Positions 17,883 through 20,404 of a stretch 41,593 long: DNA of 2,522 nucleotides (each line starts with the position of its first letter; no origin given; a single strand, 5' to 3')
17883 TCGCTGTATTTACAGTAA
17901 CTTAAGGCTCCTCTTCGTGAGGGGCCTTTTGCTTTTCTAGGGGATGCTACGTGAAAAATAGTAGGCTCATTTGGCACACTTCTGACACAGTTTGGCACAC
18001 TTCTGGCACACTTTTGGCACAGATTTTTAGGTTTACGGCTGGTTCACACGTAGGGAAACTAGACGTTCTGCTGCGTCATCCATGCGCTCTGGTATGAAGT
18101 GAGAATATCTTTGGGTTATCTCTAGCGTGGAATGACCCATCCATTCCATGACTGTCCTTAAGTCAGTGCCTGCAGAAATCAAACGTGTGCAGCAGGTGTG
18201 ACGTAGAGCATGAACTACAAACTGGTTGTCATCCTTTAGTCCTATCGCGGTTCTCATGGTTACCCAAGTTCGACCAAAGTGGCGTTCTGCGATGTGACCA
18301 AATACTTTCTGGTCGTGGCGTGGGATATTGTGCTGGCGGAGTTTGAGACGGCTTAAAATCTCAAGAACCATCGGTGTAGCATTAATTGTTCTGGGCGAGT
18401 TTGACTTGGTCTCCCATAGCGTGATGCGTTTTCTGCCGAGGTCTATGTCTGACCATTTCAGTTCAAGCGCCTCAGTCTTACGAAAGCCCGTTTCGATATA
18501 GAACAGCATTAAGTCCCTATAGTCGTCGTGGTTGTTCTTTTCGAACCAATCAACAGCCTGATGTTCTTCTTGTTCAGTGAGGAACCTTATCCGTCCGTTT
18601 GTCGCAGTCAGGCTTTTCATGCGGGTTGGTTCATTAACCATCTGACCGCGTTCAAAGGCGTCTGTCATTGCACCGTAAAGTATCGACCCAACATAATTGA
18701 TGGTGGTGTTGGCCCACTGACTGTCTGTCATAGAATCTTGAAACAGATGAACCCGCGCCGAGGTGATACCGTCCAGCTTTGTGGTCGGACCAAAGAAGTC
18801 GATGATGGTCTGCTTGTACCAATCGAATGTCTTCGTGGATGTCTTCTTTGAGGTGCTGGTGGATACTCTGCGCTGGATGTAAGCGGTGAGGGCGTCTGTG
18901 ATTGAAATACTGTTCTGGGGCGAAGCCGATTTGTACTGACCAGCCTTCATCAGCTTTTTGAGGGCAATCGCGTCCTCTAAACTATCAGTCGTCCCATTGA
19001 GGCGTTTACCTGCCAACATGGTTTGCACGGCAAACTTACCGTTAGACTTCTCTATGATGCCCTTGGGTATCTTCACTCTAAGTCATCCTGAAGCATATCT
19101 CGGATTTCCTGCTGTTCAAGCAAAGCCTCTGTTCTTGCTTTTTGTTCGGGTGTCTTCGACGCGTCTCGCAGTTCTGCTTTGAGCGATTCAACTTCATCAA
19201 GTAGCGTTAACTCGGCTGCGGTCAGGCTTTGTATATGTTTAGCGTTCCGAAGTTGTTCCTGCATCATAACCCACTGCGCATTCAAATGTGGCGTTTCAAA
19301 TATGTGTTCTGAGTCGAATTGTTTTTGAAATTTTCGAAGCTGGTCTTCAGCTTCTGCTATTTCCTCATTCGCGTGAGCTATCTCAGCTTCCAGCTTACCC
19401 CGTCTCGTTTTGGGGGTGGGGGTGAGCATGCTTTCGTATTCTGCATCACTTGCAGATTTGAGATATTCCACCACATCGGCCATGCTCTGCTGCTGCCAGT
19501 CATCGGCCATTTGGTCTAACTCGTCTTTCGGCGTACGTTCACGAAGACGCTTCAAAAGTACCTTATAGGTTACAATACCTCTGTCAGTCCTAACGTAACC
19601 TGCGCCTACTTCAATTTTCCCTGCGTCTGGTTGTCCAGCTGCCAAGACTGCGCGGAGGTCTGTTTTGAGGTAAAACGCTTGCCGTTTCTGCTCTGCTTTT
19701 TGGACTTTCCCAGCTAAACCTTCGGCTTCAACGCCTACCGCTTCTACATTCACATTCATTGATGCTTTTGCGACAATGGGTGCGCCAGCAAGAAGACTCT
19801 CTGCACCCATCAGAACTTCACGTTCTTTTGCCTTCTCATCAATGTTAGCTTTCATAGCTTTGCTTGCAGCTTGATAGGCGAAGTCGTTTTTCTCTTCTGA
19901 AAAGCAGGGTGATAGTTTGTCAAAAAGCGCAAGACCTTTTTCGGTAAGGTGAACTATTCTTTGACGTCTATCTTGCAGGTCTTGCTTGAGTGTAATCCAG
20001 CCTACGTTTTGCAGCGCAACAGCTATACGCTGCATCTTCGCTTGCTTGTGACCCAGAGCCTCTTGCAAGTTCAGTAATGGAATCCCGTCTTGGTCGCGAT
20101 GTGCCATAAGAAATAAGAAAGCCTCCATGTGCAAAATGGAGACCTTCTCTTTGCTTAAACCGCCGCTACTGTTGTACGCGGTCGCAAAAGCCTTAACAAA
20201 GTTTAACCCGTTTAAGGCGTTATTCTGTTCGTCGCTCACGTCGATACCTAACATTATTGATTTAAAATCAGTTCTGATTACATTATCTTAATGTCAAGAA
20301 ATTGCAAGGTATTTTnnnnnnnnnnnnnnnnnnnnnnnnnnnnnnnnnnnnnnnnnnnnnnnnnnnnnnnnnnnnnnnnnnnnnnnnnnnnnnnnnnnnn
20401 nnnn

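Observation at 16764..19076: Two intact, convergent tyrosine integrases bracket a tRNA-Ser(GCU)-derived attP in a T7-like genome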

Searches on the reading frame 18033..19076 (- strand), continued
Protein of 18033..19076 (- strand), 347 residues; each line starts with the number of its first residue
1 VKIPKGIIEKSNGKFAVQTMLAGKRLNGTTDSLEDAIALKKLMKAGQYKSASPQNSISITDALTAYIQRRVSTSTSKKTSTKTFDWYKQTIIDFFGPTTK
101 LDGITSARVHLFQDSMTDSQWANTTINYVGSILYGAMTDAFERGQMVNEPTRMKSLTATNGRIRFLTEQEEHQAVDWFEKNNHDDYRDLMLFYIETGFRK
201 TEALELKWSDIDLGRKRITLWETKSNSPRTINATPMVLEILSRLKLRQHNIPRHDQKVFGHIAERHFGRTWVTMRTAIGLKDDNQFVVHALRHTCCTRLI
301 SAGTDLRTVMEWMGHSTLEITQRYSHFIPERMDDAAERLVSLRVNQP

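Call 82: search_solved_structures(query=window:18033-19076:-, max_evalue=0.001, show_alignments=2)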
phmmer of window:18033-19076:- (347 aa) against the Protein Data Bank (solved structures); distinct sequences matched with E-value up to 0.001: 14.
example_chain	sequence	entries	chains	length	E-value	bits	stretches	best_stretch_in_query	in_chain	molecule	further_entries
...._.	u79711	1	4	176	2.3e-10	43.4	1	185-336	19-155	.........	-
1aih_A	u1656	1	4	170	5.4e-10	42.2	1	163-336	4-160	HP1 INTEGRASE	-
5c6k_A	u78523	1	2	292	7.3e-10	41.7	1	185-336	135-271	Integrase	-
2a3v_A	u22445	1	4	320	1.2e-09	41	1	283-329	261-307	site-specific recombinase IntI4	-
5hxy_A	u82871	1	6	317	9.9e-09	38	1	64-328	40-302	Tyrosine recombinase XerA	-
4a8e_A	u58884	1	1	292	4.1e-08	36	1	148-338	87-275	PROBABLE TYROSINE RECOMBINASE XERC-LIKE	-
5vfz_A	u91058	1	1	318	1.7e-07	34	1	187-344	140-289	Gp33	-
1a0p_A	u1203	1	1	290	4.5e-07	32.6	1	281-332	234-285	SITE-SPECIFIC RECOMBINASE XERD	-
5dcf_A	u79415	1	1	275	6.3e-07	32.1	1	281-333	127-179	Tyrosine recombinase XerD,DNA translocase FtsK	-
5jjv_A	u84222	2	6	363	2.3e-06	30.2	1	187-337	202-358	Tyrosine recombinase XerH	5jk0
9i5v_14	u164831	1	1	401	6.1e-05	25.6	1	193-332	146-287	Ribosome-associated translation inhibitor RaiA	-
6en0_A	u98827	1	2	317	0.00019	23.9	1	288-327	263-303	Int protein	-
6emz_A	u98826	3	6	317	0.00028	23.4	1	288-327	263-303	Int protein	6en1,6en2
6emy_A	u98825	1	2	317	0.00036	23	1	288-328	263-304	Int protein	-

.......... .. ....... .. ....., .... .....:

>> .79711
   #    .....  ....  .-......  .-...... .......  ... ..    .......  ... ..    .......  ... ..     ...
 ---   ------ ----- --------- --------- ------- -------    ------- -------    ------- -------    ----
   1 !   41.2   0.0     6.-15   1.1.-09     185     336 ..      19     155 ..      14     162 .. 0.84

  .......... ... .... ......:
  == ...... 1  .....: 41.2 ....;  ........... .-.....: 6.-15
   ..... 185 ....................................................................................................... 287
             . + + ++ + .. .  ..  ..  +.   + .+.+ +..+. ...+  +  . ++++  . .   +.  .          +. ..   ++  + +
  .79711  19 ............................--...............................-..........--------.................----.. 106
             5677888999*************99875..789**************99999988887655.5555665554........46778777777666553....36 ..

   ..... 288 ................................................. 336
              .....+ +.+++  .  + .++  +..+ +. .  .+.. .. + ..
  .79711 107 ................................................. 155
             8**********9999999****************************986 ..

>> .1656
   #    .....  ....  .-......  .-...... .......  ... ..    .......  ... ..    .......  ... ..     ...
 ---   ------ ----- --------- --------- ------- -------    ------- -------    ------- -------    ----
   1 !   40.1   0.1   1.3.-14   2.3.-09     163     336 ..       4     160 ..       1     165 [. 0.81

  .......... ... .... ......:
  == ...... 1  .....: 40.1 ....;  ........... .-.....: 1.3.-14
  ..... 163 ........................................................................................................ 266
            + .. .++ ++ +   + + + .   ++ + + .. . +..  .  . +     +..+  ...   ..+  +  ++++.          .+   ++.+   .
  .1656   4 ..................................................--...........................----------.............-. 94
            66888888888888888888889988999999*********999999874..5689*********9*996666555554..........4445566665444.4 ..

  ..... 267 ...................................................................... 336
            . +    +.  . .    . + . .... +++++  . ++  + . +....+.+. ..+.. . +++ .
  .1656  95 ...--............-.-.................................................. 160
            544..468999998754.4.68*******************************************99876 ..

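Call 89: find_encoding_contigs(protein=P0001, flank=6000, max_places=10)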
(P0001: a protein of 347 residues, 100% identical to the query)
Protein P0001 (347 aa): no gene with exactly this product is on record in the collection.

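Call 91: find_encoding_contigs(protein=window:18036-19076:-, flank=6000, max_places=10)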
Protein seq(347 aa) (347 aa): 13 contigs read that carry it; 7 places shown.
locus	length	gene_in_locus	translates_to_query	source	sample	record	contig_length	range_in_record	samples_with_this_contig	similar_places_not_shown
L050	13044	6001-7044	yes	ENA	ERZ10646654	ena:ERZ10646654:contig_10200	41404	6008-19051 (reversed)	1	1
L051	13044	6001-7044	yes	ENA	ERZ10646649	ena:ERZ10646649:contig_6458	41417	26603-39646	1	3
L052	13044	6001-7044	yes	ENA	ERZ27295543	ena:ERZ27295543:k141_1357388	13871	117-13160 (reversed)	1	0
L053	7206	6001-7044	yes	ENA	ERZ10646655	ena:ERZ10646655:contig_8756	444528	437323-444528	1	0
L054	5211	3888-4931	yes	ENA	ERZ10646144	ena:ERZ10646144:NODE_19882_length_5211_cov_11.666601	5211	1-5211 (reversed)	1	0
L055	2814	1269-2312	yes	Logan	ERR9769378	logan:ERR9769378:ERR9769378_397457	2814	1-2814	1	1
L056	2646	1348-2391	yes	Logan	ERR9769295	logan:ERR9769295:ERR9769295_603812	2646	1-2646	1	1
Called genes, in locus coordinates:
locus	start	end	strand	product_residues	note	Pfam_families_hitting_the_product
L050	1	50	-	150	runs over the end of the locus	-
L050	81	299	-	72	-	-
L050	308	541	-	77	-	-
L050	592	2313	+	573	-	PF22530:Terminase-T7_RNaseH-like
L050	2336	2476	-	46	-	-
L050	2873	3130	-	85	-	-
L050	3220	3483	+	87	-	-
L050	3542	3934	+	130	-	-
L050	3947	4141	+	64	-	-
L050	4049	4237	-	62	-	-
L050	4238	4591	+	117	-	-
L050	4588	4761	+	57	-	-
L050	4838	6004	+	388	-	-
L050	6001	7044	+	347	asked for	PF00589:Phage_integrase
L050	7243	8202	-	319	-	PF00589:Phage_integrase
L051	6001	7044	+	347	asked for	PF00589:Phage_integrase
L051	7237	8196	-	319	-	PF00589:Phage_integrase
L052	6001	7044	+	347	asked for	PF00589:Phage_integrase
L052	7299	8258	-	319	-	PF00589:Phage_integrase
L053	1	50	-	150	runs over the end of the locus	-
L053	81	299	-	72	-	-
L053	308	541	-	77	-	-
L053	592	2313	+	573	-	PF22530:Terminase-T7_RNaseH-like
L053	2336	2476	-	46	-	-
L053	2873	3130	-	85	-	-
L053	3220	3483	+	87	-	-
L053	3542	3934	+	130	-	-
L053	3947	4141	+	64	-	-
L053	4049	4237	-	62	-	-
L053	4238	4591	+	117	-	-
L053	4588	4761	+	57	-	-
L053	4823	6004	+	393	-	-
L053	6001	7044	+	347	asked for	PF00589:Phage_integrase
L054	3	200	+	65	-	?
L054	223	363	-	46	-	-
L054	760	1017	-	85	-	-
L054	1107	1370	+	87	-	-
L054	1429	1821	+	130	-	-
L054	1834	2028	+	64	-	-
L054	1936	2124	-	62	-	-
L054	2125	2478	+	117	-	-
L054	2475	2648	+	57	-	-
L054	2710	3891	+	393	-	-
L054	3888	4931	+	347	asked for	PF00589:Phage_integrase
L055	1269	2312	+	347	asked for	PF00589:Phage_integrase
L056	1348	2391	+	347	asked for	PF00589:Phage_integrase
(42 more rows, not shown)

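Call 101: search_protein_families(library=phrogs, proteins=[window:18033-19076:-], max_evalue=0.00001)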
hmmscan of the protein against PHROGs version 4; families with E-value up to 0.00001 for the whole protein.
window:18033-19076:- (347 aa): 5 families
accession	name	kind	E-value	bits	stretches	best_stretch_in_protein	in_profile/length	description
phrog_1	-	integration and excision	4.7e-52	179.1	1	8-342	117-450/611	integrase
phrog_216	-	integration and excision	2.1e-34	120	1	146-340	35-237/301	integrase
phrog_7685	-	integration and excision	2e-10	41.6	1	281-339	176-235/240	integrase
phrog_7269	-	integration and excision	2.6e-07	31.5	1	287-336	29-78/89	integrase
phrog_35951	-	unknown function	6.2e-06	27.6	0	284-337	19-72/97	-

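Call 107: find_related_loci(query=window:18033-19076:-, collection=viral_contigs, flank=3500)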
Query window:18033-19076:- (347 aa) in viral_contigs; peptide patterns used: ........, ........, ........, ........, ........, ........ (x = any residue, [..] = any of these).
12 stretches matched a pattern; 8 encode a relative of the query (tblastn E <= 1e-3); 8 distinct loci.
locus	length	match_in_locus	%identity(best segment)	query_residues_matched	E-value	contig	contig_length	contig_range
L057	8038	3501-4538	73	1-346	0e+0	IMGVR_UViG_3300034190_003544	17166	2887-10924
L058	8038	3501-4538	73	1-346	0e+0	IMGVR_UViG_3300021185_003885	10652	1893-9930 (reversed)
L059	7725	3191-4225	59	1-345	1e-142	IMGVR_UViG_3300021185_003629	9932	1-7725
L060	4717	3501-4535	59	1-345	1e-143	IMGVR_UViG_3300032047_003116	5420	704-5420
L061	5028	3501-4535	59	1-345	6e-143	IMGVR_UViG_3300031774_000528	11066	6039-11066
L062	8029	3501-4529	57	1-343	7e-139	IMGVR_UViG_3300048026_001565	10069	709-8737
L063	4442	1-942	58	30-343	9e-127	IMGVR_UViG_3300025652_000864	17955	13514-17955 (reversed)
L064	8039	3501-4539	72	1-346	3e-157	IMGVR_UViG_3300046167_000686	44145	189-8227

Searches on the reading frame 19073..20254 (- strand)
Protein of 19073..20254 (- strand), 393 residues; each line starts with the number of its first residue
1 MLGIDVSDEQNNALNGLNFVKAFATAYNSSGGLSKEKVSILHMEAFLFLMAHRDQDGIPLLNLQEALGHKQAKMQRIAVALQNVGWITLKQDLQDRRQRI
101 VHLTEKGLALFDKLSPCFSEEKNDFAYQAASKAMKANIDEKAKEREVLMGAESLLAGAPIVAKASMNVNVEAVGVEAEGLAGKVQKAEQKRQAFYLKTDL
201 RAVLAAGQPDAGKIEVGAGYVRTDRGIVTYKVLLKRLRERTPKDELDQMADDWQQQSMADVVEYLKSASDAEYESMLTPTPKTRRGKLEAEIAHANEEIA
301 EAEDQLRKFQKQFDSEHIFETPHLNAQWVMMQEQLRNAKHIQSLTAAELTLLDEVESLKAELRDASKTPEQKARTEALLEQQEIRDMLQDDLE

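Call 4: search_protein_families(library=pfam, proteins=[window:19073-20254:-], max_evalue=0.01)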
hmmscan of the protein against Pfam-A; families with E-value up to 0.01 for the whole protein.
window:19073-20254:- (393 aa): 2 families
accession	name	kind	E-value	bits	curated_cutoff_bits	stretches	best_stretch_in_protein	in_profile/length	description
PF13601.12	HTH_34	-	0.00049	20.6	27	1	47-113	7-71/80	Winged helix DNA-binding domain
PF22381.2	Staph_reg_Sar_Rot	-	0.0044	17.5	27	0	43-114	14-85/85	Transcriptional regulator SarA/Rot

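Call 101: search_protein_families(library=phrogs, proteins=[window:19073-20254:-], max_evalue=0.00001)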
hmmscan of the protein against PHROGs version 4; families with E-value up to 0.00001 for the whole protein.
window:19073-20254:- (393 aa): 0 families
